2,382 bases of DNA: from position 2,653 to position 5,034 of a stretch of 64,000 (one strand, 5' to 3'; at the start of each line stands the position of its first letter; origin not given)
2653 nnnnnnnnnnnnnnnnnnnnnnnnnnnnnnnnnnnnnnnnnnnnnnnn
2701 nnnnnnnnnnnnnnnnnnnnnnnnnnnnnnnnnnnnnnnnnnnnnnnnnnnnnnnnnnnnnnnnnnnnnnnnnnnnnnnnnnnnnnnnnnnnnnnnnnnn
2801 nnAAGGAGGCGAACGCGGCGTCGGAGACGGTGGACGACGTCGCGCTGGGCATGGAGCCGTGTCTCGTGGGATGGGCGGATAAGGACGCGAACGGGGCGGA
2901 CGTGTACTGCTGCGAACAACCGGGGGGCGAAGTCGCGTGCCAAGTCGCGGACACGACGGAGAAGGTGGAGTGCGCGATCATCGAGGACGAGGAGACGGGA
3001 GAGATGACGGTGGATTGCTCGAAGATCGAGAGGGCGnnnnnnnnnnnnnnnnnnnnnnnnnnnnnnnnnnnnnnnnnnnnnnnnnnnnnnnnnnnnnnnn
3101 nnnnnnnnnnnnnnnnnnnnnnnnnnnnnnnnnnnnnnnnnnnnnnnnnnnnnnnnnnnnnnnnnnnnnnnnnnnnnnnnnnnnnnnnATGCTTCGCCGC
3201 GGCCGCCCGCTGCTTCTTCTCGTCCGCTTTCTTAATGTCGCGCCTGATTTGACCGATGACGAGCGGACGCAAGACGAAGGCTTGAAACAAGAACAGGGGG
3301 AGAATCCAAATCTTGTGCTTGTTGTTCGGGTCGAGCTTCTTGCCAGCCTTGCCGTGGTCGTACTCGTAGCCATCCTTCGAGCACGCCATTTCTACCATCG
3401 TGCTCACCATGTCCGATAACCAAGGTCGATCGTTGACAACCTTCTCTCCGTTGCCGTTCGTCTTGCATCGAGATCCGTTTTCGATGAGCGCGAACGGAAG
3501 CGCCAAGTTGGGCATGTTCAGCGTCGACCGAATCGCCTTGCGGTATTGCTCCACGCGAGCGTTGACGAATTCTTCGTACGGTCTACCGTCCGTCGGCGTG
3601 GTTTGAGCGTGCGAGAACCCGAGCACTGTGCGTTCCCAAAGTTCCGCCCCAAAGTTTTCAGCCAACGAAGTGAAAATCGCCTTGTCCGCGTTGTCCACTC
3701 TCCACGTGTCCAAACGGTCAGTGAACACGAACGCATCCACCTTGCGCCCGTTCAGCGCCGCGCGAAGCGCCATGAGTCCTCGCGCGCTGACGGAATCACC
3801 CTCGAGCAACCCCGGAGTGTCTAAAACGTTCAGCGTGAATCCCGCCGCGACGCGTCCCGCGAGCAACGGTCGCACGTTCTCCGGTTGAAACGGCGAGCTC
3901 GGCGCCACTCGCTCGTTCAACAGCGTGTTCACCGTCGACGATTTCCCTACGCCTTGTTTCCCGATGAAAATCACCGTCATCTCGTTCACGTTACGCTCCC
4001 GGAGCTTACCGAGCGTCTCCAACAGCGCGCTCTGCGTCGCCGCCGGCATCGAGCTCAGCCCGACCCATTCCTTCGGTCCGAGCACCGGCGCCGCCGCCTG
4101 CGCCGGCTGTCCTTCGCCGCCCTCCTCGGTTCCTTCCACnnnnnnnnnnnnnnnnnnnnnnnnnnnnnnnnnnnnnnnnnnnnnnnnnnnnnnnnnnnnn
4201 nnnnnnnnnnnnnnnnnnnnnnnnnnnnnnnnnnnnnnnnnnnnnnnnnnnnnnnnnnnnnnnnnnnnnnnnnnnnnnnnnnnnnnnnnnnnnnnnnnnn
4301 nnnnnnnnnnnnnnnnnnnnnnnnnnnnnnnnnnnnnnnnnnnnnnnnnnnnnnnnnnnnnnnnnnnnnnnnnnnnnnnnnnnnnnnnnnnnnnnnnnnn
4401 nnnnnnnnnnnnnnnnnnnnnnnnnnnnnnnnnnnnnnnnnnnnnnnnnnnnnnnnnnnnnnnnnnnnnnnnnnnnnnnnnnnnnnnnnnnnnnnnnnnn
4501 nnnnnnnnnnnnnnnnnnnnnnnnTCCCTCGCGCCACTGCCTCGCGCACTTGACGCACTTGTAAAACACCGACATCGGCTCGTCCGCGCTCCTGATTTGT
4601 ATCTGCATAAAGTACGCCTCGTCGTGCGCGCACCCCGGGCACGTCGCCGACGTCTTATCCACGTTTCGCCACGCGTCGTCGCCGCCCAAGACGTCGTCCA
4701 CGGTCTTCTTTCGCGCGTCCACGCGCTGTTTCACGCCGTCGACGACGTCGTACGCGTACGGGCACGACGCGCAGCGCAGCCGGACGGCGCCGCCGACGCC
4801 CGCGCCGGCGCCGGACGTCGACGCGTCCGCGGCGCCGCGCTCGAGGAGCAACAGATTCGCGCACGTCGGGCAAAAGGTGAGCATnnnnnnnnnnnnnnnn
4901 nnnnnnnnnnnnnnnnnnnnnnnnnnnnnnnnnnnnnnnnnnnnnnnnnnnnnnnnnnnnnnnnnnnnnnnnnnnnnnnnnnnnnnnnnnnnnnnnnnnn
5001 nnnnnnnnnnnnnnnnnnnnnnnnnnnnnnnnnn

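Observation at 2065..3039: Hidden small Cys-rich presequence protein inside a spurious 324-aa Arg-rich ORF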

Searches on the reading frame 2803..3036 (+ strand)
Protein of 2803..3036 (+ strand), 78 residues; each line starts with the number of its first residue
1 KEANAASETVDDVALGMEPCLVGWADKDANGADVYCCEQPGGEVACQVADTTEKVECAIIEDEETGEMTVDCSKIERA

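Call 29: search_solved_structures(query=A2, max_evalue=10, show_alignments=2)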
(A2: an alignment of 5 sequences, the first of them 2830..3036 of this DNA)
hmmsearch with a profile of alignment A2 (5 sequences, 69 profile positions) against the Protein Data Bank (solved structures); distinct sequences matched with E-value up to 10: 3.
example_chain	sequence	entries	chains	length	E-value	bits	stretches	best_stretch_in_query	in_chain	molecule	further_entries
1vhk_A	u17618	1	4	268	0.062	16.7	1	20-53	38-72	Hypothetical protein yqeU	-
6y76_A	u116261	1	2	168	0.22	15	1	19-42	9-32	Transferrin receptor protein 1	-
6w3h_C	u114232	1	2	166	0.49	13.8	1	19-42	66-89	Transferrin receptor protein 1,Transferrin receptor protein 1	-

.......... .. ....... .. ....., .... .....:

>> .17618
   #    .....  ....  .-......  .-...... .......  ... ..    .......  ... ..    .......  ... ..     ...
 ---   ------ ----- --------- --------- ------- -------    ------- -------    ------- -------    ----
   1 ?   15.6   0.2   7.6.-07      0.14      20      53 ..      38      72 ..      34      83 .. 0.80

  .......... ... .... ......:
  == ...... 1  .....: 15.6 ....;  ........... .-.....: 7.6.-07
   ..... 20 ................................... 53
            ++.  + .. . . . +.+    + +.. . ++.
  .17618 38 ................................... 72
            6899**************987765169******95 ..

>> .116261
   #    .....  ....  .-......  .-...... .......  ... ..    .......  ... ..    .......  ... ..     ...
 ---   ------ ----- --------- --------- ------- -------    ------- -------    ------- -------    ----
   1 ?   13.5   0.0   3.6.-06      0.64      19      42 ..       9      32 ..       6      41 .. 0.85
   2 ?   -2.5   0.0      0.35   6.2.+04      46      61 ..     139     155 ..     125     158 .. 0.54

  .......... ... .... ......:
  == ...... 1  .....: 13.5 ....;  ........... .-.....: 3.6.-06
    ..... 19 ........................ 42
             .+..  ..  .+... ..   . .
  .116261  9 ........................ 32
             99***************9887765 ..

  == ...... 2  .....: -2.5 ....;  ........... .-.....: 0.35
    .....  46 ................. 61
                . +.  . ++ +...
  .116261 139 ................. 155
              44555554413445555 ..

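Call 34: search_protein_representatives(alignment_id=A2)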
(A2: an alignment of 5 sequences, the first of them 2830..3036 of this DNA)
Query: 5 sequences, 69 profile positions. Proteins with E-value up to 0.001 (for the whole library): 17; up to 1e-10: 14; up to 1e-30: 2. The best 17 are listed.
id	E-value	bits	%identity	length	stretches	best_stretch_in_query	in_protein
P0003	5.6e-39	148.3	-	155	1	2-69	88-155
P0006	2.3e-32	127.1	-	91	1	1-69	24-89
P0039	8.8e-28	112.4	-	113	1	1-69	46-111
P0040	9.9e-20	86.6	-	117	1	2-63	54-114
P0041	2.0e-19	85.6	-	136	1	6-64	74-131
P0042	2.0e-18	82.4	-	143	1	2-64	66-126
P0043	8.3e-18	80.4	-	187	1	2-64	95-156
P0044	6.7e-16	74.3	-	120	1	2-65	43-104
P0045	9.2e-15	70.7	-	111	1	3-64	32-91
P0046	1.1e-14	70.5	-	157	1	3-64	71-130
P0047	8.1e-14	67.7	-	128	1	4-64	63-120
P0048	6.6e-13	64.8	-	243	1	3-53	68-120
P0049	6.9e-13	64.7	-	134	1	3-64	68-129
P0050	7.8e-11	58.1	-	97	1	6-34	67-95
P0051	2.6e-05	40.4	-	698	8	32-68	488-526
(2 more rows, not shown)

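Call 36: list_cluster_members(proteins=[P0039, P0040, P0041, P0042, P0043, P0044, P0045, P0046, P0047, P0049])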
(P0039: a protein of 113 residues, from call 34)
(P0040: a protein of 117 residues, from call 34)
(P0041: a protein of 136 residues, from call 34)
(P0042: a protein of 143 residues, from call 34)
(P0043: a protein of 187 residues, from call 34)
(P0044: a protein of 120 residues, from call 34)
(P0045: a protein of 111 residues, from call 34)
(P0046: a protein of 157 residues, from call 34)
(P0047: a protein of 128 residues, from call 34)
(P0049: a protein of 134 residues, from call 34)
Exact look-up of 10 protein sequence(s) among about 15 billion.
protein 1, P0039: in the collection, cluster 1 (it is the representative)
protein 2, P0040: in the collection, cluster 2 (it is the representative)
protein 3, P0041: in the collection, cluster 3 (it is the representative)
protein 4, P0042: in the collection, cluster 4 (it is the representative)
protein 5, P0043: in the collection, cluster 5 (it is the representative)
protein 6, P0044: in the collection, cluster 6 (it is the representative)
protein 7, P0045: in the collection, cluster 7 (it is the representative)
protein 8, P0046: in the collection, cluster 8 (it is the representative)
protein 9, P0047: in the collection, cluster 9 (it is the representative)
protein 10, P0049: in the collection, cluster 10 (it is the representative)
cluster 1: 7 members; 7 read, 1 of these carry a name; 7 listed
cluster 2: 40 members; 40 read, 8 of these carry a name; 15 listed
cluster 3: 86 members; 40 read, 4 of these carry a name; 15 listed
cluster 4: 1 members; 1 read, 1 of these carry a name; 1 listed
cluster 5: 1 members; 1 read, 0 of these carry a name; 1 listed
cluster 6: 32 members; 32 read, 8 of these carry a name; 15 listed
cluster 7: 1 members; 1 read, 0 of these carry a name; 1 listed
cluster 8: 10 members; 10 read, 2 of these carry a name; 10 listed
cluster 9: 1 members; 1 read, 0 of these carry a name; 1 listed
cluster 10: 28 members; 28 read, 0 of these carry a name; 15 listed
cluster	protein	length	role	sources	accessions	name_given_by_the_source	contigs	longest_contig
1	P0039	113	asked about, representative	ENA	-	-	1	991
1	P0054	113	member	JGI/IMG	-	hypothetical protein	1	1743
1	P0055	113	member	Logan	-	-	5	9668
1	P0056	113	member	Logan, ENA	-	-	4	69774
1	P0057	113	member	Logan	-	-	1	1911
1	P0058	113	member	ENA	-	-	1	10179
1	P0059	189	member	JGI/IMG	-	-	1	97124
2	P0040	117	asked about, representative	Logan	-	-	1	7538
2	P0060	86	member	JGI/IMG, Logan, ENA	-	hypothetical protein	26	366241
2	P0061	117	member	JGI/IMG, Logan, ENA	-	hypothetical protein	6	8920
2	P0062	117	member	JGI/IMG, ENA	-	hypothetical protein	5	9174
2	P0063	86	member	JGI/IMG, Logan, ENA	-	hypothetical protein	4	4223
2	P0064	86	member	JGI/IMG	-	hypothetical protein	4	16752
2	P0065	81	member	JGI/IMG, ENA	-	hypothetical protein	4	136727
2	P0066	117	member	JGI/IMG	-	hypothetical protein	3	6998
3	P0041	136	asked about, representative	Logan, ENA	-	-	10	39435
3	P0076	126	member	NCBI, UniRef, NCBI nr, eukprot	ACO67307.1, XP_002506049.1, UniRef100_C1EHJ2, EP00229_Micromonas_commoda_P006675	hypothetical protein MICPUN_64247 [Micromonas commoda] | Uncharacterized protein n=1 Tax=Micromonas commoda (strain RCC299 / NOUM17 / CCMP2709) ... | XP_002506049.1 hypothetical protein MICPUN_64247 [Micromonas commoda]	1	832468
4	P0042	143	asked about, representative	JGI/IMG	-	hypothetical protein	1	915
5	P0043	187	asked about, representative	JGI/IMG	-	-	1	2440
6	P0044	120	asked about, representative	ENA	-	-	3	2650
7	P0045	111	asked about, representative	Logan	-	-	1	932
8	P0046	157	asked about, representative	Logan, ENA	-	-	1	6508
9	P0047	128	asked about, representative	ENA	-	-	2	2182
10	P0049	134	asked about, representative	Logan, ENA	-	-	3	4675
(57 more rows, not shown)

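Call 40: find_homologous_proteins(query=A5, max_evalue=0.01)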
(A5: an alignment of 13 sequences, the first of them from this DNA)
Query A5 (13 sequences) (69 aa, profile of the alignment): 30 proteins with E <= 0.01 among 133 candidates.
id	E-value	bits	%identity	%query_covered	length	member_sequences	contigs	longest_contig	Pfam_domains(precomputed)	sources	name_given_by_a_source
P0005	1.9e-27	113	88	97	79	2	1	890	-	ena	-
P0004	1.0e-26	111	80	100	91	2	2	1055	-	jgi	jgi:hypothetical protein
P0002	1.4e-26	110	99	100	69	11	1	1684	-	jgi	jgi:hypothetical protein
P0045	1.6e-26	110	48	81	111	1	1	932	-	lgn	-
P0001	2.9e-26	109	97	100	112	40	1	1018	-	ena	-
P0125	3.8e-26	109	50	91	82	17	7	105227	-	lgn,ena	-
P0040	4.3e-26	109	58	90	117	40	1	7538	-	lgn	-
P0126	1.5e-25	107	48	90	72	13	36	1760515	-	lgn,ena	-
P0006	2.7e-25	106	72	100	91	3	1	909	-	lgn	-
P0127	3.7e-25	106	48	91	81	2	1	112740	-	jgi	jgi:hypothetical protein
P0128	3.8e-25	106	48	97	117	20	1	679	-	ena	-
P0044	5.3e-25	105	47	99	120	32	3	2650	-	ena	-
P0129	5.8e-25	105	48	90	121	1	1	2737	-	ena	-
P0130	2.6e-24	103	52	88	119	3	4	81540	-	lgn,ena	-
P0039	2.7e-24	103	70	100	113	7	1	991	-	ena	-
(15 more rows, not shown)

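Call 49: predict_structure(alignment_id=A6)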
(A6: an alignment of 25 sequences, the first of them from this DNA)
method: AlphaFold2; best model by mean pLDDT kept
length: 78 residues; sequences in the alignment: 25
mean_pLDDT: 67.8   pTM: 0.49
mean pLDDT of the five models: 67.8, 65.3, 64.9, 62.7, 61.2
residues with pLDDT >= 90: 0; 70-90: 42; 50-70: 30; < 50: 6
segments of 3 or more residues with pLDDT < 50: none
pLDDT, mean of each block of 10 residues (from residue 1): 49 55 78 79 75 67 77 61
secondary structure, 60 per line:
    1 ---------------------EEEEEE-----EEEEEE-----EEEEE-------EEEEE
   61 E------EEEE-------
elements in order: E22-27 E33-38 E44-48 E56-61 E68-71

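Call 54: find_encoding_contigs(protein=P0040, flank=6000, max_places=2)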
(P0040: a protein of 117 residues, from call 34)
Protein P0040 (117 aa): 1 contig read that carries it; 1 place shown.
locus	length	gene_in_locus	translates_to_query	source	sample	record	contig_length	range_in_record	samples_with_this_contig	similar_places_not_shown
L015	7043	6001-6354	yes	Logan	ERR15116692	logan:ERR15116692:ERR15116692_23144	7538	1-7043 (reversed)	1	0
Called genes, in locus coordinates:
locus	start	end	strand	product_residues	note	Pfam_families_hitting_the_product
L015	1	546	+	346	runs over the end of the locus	?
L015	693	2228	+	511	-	PF13621:Cupin_8, PF02373:JmjC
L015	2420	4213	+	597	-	PF03055:RPE65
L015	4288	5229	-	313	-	PF00300:His_Phos_1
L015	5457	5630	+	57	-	-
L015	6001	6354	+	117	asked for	-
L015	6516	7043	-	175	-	?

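Call 57: fold_search(model_id=the predicted structure, library=pdb)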
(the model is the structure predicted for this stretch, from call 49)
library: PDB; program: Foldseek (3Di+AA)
matches with E <= 10: 328; with E <= 0.001: 0
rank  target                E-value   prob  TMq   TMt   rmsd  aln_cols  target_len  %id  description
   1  3gxe_B                3.9e-01  0.41  0.29  0.26   9.5        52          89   21  Complex of a Low Affinity Collagen Site with the Fibronectin 8-9FnI Domain Pair (released 2010-04-07)
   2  9a3z_B                5.6e-01  0.33  0.35  0.10  13.3        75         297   13  A predicted model of tissue transglutaminase 2 (TG2) in complex with plasma fibronectin's gelatin binding domain (FNI6 (released 2024-02-02)
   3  9a3y_B                6.0e-01  0.30  0.35  0.20  13.3        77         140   13  Predicted model of tissue transglutaminase 2 (TG2) in complex with plasma fibronectin type I modules 7, 8 and 9 (FNI7- (released 2024-02-02)
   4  3ejh_A                6.8e-01  0.33  0.29  0.25   9.2        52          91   19  Crystal Structure of the Fibronectin 8-9FnI Domain Pair in Complex with a Type-I Collagen Peptide (released 2009-02-03)
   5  3ejh_B                7.7e-01  0.35  0.30  0.27   9.1        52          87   19  Crystal Structure of the Fibronectin 8-9FnI Domain Pair in Complex with a Type-I Collagen Peptide (released 2009-02-03)
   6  2yfr                  8.7e-01  0.09  0.19  0.04  10.1        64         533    9  Crystal structure of inulosucrase from Lactobacillus johnsonii NCC533 (released 2011-08-03)
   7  7zyv_D                1.3e+00  0.20  0.32  0.11  10.6        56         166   11  Cryo-EM structure of catalytically active Spinacia oleracea cytochrome b6f in complex with endogenous plastoquinones a (released 2023-01-25)
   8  2x5c_B                1.3e+00  0.08  0.22  0.18  10.0        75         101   15  Crystal structure of hypothetical protein ORF131 from Pyrobaculum Spherical Virus (released 2010-07-21)
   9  3akn                  1.6e+00  0.25  0.38  0.25   4.4        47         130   13  X-ray structure of iFABP from human and rat with bound fluorescent fatty acid analogue (released 2011-07-20)
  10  9gdo_D                1.6e+00  0.04  0.22  0.02  14.1        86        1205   10  Cryo-EM structure of Vibrio cholerae RNA polymerase holoenzyme bound to an ompU promoter DNA fragment (released 2025-12-17)
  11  7q63_CCC              1.7e+00  0.08  0.23  0.11   8.8        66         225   17  The tandem SH2 domains of SYK (released 2021-11-24)
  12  9dct_B                1.8e+00  0.13  0.27  0.11   8.6        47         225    8  Structure of the TelB-associated type VII secretion system chaperone SIR_0178 (released 2025-11-05)
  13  2aug_A                1.8e+00  0.06  0.24  0.20  10.0        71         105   13  Crystal structure of the Grb14 SH2 domain (released 2005-11-01)
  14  5var                  1.8e+00  0.06  0.22  0.16  14.2        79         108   10  Crystal structure of KDM4A tandem TUDOR domain in complex with a tri-methyl lysine competitive inhibitor (released 2018-03-28)
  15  5grs_A                1.9e+00  0.25  0.38  0.10   4.1        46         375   13  Complex structure of the fission yeast SREBP-SCAP binding domains (released 2016-12-14)
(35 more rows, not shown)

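Call 62: find_encoding_contigs(protein=P0125, flank=5000, max_places=1)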
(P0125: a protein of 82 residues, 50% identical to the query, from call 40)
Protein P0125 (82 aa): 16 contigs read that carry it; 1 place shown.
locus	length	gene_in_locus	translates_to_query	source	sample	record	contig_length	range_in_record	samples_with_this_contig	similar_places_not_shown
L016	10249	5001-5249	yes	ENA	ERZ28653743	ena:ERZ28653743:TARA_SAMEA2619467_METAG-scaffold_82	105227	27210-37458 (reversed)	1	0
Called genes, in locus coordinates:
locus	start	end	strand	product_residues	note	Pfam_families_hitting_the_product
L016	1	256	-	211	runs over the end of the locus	-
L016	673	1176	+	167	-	PF02005:TRM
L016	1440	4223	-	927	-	PF02133:Transp_cyt_pur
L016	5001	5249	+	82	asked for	-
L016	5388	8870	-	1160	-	PF00675:Peptidase_M16, PF05193:Peptidase_M16_C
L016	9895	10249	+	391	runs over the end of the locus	PF00316:FBPase, PF18913:FBPase_C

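Call 63: find_encoding_contigs(protein=P0126, flank=5000, max_places=1)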
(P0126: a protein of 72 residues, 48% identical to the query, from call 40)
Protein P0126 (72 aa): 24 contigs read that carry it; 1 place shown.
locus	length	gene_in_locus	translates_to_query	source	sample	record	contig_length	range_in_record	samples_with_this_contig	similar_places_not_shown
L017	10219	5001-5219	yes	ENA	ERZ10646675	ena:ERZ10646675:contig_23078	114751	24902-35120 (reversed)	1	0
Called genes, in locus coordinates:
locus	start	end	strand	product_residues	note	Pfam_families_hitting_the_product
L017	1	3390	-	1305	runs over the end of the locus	-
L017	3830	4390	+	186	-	-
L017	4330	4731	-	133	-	-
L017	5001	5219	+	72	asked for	-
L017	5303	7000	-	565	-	PF05239:PRC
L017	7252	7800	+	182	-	-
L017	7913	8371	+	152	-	-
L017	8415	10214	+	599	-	-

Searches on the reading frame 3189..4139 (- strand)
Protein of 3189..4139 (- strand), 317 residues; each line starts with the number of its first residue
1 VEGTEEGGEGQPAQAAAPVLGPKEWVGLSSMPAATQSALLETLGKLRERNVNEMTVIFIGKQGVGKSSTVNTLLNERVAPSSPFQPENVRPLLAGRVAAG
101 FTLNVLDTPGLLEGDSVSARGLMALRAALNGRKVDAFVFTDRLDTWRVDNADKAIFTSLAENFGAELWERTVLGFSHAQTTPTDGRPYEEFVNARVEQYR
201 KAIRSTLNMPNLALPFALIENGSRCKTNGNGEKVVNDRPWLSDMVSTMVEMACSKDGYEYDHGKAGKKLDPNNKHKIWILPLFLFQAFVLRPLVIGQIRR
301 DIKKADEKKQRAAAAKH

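Call 6: search_protein_families(library=pfam, proteins=[window:3189-4139:-], max_evalue=1)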
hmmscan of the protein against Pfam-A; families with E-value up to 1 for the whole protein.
window:3189-4139:- (317 aa): 11 families
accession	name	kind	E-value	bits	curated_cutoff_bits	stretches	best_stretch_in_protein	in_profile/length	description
PF04548.22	AIG1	-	2.3e-17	63.5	27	1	55-198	2-144/212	AIG1 family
PF01926.29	MMR_HSR1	-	5.9e-08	33.3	21.9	1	55-141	1-83/113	50S ribosome-binding GTPase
PF03193.22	RsgA_GTPase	-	0.00014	22.2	30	1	42-80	96-133/174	RsgA GTPase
PF00350.29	Dynamin_N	-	0.00098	19.6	27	1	56-83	1-28/168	Dynamin family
PF00735.24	Septin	-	0.0019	18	26.2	1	53-111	4-72/280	Septin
PF13191.12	AAA_16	-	0.032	15.1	32.6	1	36-76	9-47/167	AAA ATPase domain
PF12775.13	AAA_7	-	0.032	14.2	25.8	1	52-76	32-56/181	P-loop containing dynein motor region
PF08477.19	Roc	-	0.086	13.5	27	1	56-81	2-27/119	Ras of Complex, Roc, domain of DAPkinase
PF05272.17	VapE-like_dom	-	0.096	12.6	25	1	53-76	51-74/217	Virulence-associated protein E-like domain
PF19564.4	DUF6086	-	0.098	13.2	31.9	1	144-202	11-69/119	Family of unknown function (DUF6086)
PF05673.19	DUF815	-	0.15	11.6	23.8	1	55-76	55-76/249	Protein of unknown function (DUF815)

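Call 30: search_protein_families(library=ncbifam, proteins=[P0021, P0022], max_evalue=10)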
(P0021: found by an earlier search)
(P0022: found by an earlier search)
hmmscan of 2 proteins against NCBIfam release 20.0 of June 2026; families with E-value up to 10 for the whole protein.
P0021 (112 aa): 0 families

P0022 (91 aa): 0 families

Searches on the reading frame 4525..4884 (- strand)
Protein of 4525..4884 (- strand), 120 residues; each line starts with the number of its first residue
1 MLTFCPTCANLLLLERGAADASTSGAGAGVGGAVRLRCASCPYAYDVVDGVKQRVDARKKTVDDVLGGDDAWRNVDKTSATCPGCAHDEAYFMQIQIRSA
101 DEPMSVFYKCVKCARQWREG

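Call 6: search_protein_families(library=pfam, proteins=[window:4525-4884:-], max_evalue=1)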
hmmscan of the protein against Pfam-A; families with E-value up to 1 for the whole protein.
seq(120 aa): 13 families
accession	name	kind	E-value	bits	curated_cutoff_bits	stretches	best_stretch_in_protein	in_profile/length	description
PF01096.23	Zn_ribbon_TFIIS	-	8.1e-20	70.8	21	1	81-118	2-39/39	Transcription factor S-II (TFIIS)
PF11792.14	Baculo_LEF5_C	-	8.2e-05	22.6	24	1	84-114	12-41/42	Baculoviridae late expression factor 5 C-terminal domain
PF02150.21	Zn_ribbon_RPB9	-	0.0042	17.4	25.2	1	2-17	1-16/36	RNA polymerases M/15 Kd subunit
PF22191.2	IBR_1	-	0.0065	16.8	27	0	110-118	32-40/47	IBR domain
PF08274.17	Zn_Ribbon_YjdM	-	0.019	15.4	30.8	1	81-117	4-29/30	PhnA Zinc-Ribbon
PF12760.12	Zn_ribbon_IS1595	-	0.04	14.3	25.4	1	80-116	19-46/46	Transposase zinc-ribbon domain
PF01485.27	IBR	-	0.098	13.2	24.3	0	2-44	18-50/65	IBR domain, a half RING-finger domain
PF14311.12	DUF4379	-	0.2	12.3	24.5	0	105-119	25-39/56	Probable Treble clef zinc finger domain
PF07282.18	Cas12f1-like_TNB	-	0.24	12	26.3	1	77-115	26-48/60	Cas12f1-like, TNB domain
PF17180.10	Zn_ribbon_3CxxC_2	-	0.24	11.9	27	1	108-120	7-19/45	Zinc-binding domain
PF12773.13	DZR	-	0.3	11.7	27.3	0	72-115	5-32/45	Double zinc ribbon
PF13824.12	zf-Mss51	-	0.38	11.4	27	0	82-114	2-21/55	Zinc-finger of mitochondrial splicing suppressor 51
PF21349.2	RUBY_RBDX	-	0.43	10.5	26.5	1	79-92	16-29/30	Rubrerythrin, rubredoxin-like domain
